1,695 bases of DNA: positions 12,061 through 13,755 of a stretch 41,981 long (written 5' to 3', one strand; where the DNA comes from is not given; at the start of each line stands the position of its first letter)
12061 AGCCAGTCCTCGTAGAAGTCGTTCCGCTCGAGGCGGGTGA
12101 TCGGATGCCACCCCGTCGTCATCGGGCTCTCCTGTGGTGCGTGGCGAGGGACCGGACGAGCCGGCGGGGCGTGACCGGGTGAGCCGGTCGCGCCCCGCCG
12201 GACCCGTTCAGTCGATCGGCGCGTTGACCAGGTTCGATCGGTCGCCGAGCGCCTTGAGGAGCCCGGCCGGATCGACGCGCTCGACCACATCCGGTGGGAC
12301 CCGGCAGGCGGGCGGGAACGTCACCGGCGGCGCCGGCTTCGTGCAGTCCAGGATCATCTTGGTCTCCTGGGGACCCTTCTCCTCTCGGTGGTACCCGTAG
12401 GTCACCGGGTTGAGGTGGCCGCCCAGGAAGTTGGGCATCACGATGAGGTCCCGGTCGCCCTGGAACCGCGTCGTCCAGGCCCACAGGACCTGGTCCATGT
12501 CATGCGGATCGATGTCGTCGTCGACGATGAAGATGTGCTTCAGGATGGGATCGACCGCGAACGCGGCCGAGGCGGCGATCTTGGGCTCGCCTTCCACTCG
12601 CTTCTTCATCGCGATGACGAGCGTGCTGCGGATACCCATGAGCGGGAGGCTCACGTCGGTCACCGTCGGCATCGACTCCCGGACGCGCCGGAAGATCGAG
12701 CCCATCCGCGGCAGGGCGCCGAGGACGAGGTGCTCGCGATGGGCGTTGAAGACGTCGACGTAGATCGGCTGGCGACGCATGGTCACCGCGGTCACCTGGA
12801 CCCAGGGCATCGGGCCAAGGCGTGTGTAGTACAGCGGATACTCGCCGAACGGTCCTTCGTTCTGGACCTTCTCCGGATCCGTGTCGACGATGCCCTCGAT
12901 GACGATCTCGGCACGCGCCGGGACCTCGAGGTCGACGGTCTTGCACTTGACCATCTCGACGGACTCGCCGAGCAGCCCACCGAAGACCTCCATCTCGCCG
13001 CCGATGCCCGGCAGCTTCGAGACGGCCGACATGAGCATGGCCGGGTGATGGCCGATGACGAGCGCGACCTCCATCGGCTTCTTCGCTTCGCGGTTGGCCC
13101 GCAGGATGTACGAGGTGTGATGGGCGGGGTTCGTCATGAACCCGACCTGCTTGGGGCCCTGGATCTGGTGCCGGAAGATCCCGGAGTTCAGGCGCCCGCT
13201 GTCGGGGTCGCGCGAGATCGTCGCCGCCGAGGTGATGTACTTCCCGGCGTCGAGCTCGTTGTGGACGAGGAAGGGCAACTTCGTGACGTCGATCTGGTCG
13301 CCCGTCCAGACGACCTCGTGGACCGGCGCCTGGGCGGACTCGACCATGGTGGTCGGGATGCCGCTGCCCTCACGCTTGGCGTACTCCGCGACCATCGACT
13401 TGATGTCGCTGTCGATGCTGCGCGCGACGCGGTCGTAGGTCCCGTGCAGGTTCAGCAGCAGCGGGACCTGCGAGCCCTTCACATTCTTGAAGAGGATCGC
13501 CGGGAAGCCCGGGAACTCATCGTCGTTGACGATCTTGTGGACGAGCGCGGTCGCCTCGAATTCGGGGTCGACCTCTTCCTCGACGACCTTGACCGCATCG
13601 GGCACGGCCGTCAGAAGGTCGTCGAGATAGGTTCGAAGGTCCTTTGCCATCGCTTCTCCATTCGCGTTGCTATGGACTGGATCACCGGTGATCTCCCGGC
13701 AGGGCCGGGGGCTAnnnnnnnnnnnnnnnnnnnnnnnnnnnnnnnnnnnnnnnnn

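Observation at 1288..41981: Very large catabolic island combining two Mo-hydroxylases, two UbiD decarboxylases, an AMDase-like enzyme, ring-cleavage and amide-hydrolysis genes: candidate undescribed N-heteroaromatic carboxylate pathway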

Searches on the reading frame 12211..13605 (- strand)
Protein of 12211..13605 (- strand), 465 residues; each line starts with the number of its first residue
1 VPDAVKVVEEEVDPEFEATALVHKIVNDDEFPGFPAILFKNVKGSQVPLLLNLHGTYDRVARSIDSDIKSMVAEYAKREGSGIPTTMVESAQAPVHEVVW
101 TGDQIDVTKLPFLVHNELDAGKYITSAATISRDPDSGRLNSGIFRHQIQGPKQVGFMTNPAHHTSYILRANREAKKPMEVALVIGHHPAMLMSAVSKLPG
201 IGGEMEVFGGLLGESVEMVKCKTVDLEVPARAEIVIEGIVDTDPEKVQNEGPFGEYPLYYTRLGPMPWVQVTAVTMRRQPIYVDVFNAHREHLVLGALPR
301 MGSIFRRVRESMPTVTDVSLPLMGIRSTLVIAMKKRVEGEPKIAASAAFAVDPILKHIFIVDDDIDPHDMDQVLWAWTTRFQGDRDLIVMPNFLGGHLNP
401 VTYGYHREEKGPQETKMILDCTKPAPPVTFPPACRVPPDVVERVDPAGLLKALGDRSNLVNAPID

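Call 6: search_protein_families(library=pfam, proteins=[window:12211-13605:-], max_evalue=0.001)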
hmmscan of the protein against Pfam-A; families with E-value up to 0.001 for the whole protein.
window:12211-13605:- (465 aa): 3 families
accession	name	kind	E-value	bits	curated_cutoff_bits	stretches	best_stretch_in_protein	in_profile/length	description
PF01977.22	UbiD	-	1.6e-60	204.3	23.3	1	88-286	3-202/206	3-octaprenyl-4-hydroxybenzoate carboxy-lyase Rift-related domain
PF20696.2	UbiD_C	-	4e-26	91.9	24.2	1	295-421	3-127/127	3-octaprenyl-4-hydroxybenzoate carboxy-lyase C-terminal domain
PF20695.2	UbiD_N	-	2.8e-15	56.6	24.3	1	5-78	10-77/78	3-octaprenyl-4-hydroxybenzoate carboxy-lyase N-terminal domain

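Call 10: search_protein_families(library=ncbifam, proteins=[window:12211-13605:-], max_evalue=0.00001)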
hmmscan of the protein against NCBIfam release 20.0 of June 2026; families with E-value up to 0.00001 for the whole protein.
window:12211-13605:- (465 aa): 7 families
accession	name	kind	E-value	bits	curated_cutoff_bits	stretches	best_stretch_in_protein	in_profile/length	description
TIGR00148.1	TIGR00148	subfamily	5.3e-92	308.8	244.85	1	4-424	13-438/438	UbiD family decarboxylase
NF041204.1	VdcC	exception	9.2e-82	274.9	650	1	8-427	20-441/467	non-oxidative hydroxyarylic acid decarboxylases subunit C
TIGR03701.1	mena_SCO4490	equivalog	2.5e-63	214.3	495.9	1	5-390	12-414/433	menaquinone biosynthesis decarboxylase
NF008175.0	PRK10922.1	equivalog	1.5e-49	168.8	788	2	91-393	126-433/497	4-hydroxy-3-polyprenylbenzoate decarboxylase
TIGR02723.1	phenyl_P_alpha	equivalog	1.7e-36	125.9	564.6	1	3-424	22-445/485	phenylphosphate carboxylase subunit alpha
NF041219.1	BagN_FevL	exception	4.3e-34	117.8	1000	1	77-428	115-476/502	bagremycin/ferroverdin biosynthesis UbiD family decarboxylase BagN/FevL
TIGR02724.1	phenyl_P_beta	equivalog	5.3e-34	117.4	468.95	1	5-386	16-407/472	phenylphosphate carboxylase subunit beta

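Call 13: list_cluster_members(proteins=[window:12211-13605:-, window:24540-26192:+, window:10962-12122:-, window:14849-15577:+, window:22951-23655:+, window:26280-27653:+, window:28582-30933:-, window:10737-10937:-, window:32395-34149:+, window:7155-8243:+])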
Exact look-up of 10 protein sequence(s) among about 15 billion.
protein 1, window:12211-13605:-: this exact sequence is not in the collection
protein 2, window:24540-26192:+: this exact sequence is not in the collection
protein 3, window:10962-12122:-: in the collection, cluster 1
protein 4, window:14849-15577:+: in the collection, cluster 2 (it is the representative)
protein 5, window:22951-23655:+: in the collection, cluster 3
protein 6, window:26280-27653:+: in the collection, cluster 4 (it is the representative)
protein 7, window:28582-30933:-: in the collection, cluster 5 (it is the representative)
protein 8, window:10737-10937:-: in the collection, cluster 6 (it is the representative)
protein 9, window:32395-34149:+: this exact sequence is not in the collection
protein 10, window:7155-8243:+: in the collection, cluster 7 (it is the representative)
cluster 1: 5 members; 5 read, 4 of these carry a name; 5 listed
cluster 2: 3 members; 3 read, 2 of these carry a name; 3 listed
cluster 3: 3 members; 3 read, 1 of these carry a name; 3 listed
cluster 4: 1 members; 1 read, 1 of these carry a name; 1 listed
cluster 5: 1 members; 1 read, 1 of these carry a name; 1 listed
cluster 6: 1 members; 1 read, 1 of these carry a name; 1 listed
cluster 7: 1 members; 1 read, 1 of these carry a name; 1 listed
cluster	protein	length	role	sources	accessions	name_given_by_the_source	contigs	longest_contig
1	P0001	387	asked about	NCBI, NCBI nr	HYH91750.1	MAG TPA: cupin domain-containing protein [Candidatus Saccharimonadales bacterium] | cupin domain-containing protein [Candidatus Saccharimonadales bacterium]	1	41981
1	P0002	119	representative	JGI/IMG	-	-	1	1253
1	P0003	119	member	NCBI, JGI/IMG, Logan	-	gentisate 1,2-dioxygenase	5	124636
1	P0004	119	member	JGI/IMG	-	gentisate 1,2-dioxygenase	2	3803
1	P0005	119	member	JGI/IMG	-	uncharacterized cupin superfamily protein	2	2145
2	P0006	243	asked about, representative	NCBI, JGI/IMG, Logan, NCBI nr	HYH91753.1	MAG TPA: hypothetical protein VD763_01240 [Candidatus Saccharimonadales bacterium] | hypothetical protein [Candidatus Saccharimonadales bacterium]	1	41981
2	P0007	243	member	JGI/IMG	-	maleate cis-trans isomerase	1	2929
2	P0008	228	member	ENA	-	-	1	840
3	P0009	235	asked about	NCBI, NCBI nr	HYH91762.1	MAG TPA: isochorismatase family protein [Candidatus Saccharimonadales bacterium] | isochorismatase family protein [Candidatus Saccharimonadales bacterium]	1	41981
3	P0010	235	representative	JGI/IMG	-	-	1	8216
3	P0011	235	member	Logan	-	-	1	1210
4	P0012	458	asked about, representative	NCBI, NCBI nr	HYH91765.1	MAG TPA: allantoinase AllB [Candidatus Saccharimonadales bacterium] | allantoinase AllB [Candidatus Saccharimonadales bacterium]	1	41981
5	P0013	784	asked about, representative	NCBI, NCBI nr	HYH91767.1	MAG TPA: xanthine dehydrogenase family protein molybdopterin-binding subunit [Candidatus ... | xanthine dehydrogenase family protein molybdopterin-binding subunit [Candidatus ...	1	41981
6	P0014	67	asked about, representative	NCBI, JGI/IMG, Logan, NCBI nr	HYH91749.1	MAG TPA: tautomerase family protein [Candidatus Saccharimonadales bacterium] | tautomerase family protein [Candidatus Saccharimonadales bacterium]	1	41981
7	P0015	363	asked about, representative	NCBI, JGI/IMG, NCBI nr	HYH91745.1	MAG TPA: hypothetical protein VD763_01200 [Candidatus Saccharimonadales bacterium] | hypothetical protein [Candidatus Saccharimonadales bacterium]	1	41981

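Call 20: search_solved_structures(query=window:12211-13605:-, max_evalue=1e-10)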
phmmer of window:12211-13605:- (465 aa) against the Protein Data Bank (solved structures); distinct sequences matched with E-value up to 1e-10: 40.
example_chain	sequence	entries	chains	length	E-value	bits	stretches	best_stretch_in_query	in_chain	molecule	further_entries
6h6v_A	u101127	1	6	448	3.1e-81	276.8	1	5-403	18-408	3-polyprenyl-4-hydroxybenzoate decarboxylase and related decarboxylases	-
6h6x_B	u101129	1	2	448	3.7e-80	273.2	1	5-402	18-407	3-polyprenyl-4-hydroxybenzoate decarboxylase and related decarboxylases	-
2idb_A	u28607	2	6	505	4.5e-44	154.2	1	85-445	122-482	3-octaprenyl-4-hydroxybenzoate carboxy-lyase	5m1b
5m1c_A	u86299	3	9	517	5.2e-44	154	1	85-445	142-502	3-octaprenyl-4-hydroxybenzoate carboxy-lyase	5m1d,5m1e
7ae4_A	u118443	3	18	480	2e-42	148.8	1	8-443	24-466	Phenolic acid decarboxylase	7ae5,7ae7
5o3m_A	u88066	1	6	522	1.1e-38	136.5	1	35-424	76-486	Protocatechuate decarboxylase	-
5ny5_A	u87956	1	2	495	9.3e-38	133.4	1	34-424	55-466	3,4-dihydroxybenzoate decarboxylase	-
5o3n_A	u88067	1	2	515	1.1e-37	133.2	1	34-424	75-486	3,4-dihydroxybenzoate decarboxylase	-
7p9q_A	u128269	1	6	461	3.5e-36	128.2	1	35-411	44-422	AnInD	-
9gqr_A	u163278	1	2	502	1.9e-31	112.6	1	8-382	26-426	decarboxylase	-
7pda_A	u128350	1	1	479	1.3e-30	109.9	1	35-390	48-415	UbiD family decarboxylase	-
6da6_A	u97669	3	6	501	4.8e-29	104.7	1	57-410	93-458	UbiD-like decarboxylase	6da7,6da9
7ney_A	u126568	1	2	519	7.4e-28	100.8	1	8-407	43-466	Ferulic acid decarboxylase 1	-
4zad_A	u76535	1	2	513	2.9e-27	98.8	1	81-388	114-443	Fdc1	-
7nf0_A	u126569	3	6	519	3.1e-26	95.4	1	8-401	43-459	Ferulic acid decarboxylase 1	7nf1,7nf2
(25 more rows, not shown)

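Call 44: search_dna_similar(query=window:12211-13605:-, collection=plasmids, mode=protein, max_rows=15)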
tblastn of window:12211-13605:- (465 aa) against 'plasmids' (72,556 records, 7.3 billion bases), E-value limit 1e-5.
Records with a match: 442; places in all: 485; records where one place covers at least 80% of the query: 367.
Best place of each record, by identity: <60% 442.
By first word of the organism name: Sinorhizobium 129; Agrobacterium 24; Paracoccus 19; Ensifer 19; Pantoea 16; Paraburkholderia 13; Rhizobium 12; Streptomyces 12; Escherichia 11; Klebsiella 11; and 65 more.
By predicted mobility (MOB-suite, as given by PLSDB): non-mobilizable 259; conjugative 100; mobilizable 83.
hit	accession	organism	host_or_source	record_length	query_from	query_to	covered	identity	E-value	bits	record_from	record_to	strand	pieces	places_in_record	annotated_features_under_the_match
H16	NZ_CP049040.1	Pseudohalocynthiibacter aestuariivivens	pure culutre,Seawater recirculating ...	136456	4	422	90%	36.4%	1e-62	227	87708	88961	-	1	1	UbiD family decarboxylase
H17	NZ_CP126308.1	Bosea vestrisii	cell culture,root nodule of Vicia ...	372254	21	430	88%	37.1%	2e-53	200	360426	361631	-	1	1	UbiD family decarboxylase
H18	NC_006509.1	Geobacillus kaustophilus HTA426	isolated from the deepest Ocean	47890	7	424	90%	36.2%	7e-68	242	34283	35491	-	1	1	UbiD family decarboxylase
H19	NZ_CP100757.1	Natrinema gelatinilyticum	marine sediment,sediment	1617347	2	434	93%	34.0%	4e-60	220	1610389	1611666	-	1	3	record has no annotation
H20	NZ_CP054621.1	Azospirillum oryzae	cell culture,soil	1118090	21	402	82%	37.9%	7e-56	207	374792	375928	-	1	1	record has no annotation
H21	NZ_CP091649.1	Burkholderia aenigmatica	-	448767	5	434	92%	33.2%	4e-51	193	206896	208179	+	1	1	UbiD family decarboxylase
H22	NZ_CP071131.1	Caballeronia sp. M1242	Homo sapiens,ETA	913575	5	424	90%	33.4%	1e-49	189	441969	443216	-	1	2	UbiD family decarboxylase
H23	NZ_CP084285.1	Caballeronia zhejiangensis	Anasa tristis,Cell culture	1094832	5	424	90%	33.3%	5e-51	193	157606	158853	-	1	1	none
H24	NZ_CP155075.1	Paraburkholderia sp. PREW-6R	single cell,Phlox subulata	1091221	5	431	92%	32.7%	5e-50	190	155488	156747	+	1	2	none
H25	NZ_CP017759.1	Cupriavidus necator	whole organism,soil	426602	3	424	91%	33.1%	2e-51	194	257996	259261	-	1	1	UbiD family decarboxylase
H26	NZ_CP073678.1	Cupriavidus sp. KK10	Isolate,A bacterial consortium from ...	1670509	3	424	91%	33.1%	3e-51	194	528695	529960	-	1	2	none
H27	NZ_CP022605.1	Ochrobactrum quorumnocens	cell culture,rhizosphere of potato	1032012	2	423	91%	33.1%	4e-54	202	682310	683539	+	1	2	record has no annotation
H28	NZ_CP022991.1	Paraburkholderia aromaticivorans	-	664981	5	431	92%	32.6%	2e-48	186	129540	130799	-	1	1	UbiD family decarboxylase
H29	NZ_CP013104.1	Paraburkholderia caribensis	-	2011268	5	424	90%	33.2%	9e-51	192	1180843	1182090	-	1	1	none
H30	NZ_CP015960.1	Paraburkholderia caribensis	Mimosa,single cell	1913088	5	424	90%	33.0%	3e-51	194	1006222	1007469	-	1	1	none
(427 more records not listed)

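Call 62: find_encoding_contigs(protein=P0014, flank=10000, max_places=6)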
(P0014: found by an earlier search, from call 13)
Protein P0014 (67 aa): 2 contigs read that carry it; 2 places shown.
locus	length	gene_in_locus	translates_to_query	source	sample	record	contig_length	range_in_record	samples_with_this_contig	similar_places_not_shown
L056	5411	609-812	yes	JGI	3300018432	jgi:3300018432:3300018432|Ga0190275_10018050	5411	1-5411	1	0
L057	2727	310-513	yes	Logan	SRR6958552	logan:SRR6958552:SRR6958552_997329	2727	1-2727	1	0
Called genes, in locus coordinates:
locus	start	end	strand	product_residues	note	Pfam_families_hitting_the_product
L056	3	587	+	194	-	?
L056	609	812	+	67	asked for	PF01361:Tautomerase, PF14552:Tautomerase_2 (weak)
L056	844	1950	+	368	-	PF00890:FAD_binding_2, PF01134:GIDA (faint), PF01266:DAO, PF13450:NAD_binding_8 (faint)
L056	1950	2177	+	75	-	-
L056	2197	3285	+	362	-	PF03235:GmrSD_N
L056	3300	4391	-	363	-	PF01180:DHO_dh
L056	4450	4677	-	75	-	-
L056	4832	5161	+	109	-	-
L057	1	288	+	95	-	?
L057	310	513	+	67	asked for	PF01361:Tautomerase, PF14552:Tautomerase_2 (weak)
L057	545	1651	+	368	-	PF00890:FAD_binding_2, PF01134:GIDA (faint), PF01266:DAO, PF13450:NAD_binding_8 (faint)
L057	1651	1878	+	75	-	-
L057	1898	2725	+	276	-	?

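Call 63: find_encoding_contigs(protein=P0003, flank=10000, max_places=4)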
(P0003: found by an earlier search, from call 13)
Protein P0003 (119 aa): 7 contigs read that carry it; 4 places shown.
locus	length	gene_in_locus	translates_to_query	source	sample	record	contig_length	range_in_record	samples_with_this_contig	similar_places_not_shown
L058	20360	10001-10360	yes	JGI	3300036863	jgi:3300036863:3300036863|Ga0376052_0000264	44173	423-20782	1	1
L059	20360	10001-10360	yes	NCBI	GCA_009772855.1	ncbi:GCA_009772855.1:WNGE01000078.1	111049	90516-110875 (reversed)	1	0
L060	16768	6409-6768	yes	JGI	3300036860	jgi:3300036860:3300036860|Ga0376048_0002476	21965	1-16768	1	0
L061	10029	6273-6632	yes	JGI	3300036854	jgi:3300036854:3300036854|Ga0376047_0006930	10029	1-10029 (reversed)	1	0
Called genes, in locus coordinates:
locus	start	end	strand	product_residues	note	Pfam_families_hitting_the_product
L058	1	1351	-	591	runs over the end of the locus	?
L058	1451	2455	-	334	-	PF00710:Asparaginase, PF17763:Asparaginase_C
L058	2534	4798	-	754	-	PF01315:Ald_Xan_dh_C, PF02738:MoCoBD_1, PF20256:MoCoBD_2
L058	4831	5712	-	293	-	PF00941:FAD_binding_5, PF03450:CO_deh_flav_C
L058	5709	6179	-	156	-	PF00111:Fer2, PF01799:Fer2_2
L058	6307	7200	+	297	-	PF00296:Bac_luciferase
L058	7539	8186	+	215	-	PF00392:GntR, PF07729:FCD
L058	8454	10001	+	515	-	PF07883:Cupin_2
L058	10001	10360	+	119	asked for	PF07883:Cupin_2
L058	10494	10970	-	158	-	PF01814:Hemerythrin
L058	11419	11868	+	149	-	PF10604:Polyketide_cyc2, PF03364:Polyketide_cyc (weak)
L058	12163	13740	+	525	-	PF20695:UbiD_N, PF01977:UbiD, PF20696:UbiD_C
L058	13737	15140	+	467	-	PF01979:Amidohydro_1, PF12890:DHOase, PF07969:Amidohydro_3 (weak)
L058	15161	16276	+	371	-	-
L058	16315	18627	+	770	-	PF01315:Ald_Xan_dh_C, PF02738:MoCoBD_1, PF20256:MoCoBD_2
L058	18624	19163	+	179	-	PF00111:Fer2 (weak), PF13085:Fer2_3 (weak), PF01799:Fer2_2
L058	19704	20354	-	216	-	PF00132:Hexapep (faint)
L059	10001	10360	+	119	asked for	PF07883:Cupin_2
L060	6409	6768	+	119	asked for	PF07883:Cupin_2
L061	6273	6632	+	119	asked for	PF07883:Cupin_2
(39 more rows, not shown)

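Call 77: find_homologous_proteins(query=P0001, max_evalue=1e-10)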
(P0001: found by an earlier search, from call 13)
Query P0001 (387 aa): 589 proteins with E <= 1e-10 among 5044 candidates; the best 120 are listed.
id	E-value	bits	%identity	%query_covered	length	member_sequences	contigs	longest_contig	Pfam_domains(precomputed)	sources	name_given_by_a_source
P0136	1.9e-206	704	79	100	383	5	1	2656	PF07883.18,PF02311.26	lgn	-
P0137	1.3e-196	672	75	100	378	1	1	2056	PF07883.18,PF02311.26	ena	-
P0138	1.8e-195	668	77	100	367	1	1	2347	PF07883.18,PF02311.26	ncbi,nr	ncbi:MAG TPA: cupin domain-containing protein [Polyangia bacterium]|nr:cupin domain-containing prote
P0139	3.1e-193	660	73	100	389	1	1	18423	PF07883.18,PF02311.26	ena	-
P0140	1.5e-190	652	74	100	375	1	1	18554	PF07883.18,PF02311.26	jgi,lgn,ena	-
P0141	3.3e-188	644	74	100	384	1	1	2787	PF07883.18,PF02311.26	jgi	jgi:uncharacterized cupin superfamily protein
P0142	3.5e-188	644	71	100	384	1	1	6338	PF07883.18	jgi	jgi:mannose-6-phosphate isomerase-like protein (cupin superfamily)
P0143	6.5e-188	643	73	100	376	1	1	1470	PF07883.18,PF02311.26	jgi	jgi:uncharacterized cupin superfamily protein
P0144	7.1e-188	643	72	100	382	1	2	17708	PF07883.18,PF02311.26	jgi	jgi:mannose-6-phosphate isomerase-like protein (cupin superfamily)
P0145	8.1e-188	643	72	100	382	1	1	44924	PF07883.18,PF02311.26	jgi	jgi:uncharacterized cupin superfamily protein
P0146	8.1e-188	643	73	100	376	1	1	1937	PF07883.18,PF02311.26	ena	-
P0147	1.5e-187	642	73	100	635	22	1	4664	PF07883.18,PF02311.26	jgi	-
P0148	2.7e-187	641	75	100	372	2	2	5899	PF07883.18,PF02311.26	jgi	jgi:mannose-6-phosphate isomerase-like protein (cupin superfamily)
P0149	3.0e-187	641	73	100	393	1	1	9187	PF07883.18,PF02311.26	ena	-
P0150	1.1e-186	639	72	100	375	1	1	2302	PF07883.18,PF02311.26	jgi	jgi:uncharacterized cupin superfamily protein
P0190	2.8e-179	615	70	100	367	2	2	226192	PF07883.18,PF02311.26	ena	-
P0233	2.2e-174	598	68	100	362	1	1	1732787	PF07883.18,PF02311.26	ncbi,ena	-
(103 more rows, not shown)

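Call 78: find_encoding_contigs(protein=P0190, flank=10000, max_places=1)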
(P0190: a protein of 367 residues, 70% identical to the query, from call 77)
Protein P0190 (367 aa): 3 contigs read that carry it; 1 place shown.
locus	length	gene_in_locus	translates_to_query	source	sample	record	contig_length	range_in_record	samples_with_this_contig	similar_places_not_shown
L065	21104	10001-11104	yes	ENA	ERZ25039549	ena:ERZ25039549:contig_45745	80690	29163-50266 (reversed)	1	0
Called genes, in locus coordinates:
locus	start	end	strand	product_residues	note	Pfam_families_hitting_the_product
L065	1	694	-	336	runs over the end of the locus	PF00710:Asparaginase, PF17763:Asparaginase_C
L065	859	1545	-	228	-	PF00392:GntR, PF07729:FCD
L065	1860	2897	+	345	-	PF09084:NMT1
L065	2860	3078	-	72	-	-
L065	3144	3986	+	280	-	PF00528:BPD_transp_1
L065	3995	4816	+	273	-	PF00005:ABC_tran, PF13304:AAA_21 (faint)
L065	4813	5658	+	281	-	PF00528:BPD_transp_1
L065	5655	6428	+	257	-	PF00106:adh_short, PF08659:KR (weak), PF13561:adh_short_C2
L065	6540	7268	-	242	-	PF17645:Amdase, PF01177:Asp_Glu_race (weak)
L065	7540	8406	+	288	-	PF00892:EamA, PF03151:TPT (faint), PF00892:EamA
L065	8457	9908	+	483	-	PF20695:UbiD_N, PF01977:UbiD, PF20696:UbiD_C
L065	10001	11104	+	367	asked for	PF02311:AraC_binding (faint), PF07883:Cupin_2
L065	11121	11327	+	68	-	PF01361:Tautomerase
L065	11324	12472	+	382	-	PF07992:Pyr_redox_2 (faint), PF00890:FAD_binding_2, PF01266:DAO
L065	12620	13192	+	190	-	-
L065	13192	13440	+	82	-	-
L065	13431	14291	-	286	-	PF00561:Abhydrolase_1, PF12146:Hydrolase_4, PF12697:Abhydrolase_6, PF03096:Ndr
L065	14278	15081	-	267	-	PF09339:HTH_IclR, PF01614:IclR_C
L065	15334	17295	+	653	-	PF05378:Hydant_A_N, PF01968:Hydantoinase_A, PF19278:Hydant_A_C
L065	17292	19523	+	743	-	PF02538:Hydantoinase_B, PF08882:Acetone_carb_G (faint)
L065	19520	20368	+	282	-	PF02515:CoA_transf_3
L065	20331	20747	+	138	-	PF02515:CoA_transf_3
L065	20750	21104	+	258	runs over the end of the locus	PF00285:Citrate_synt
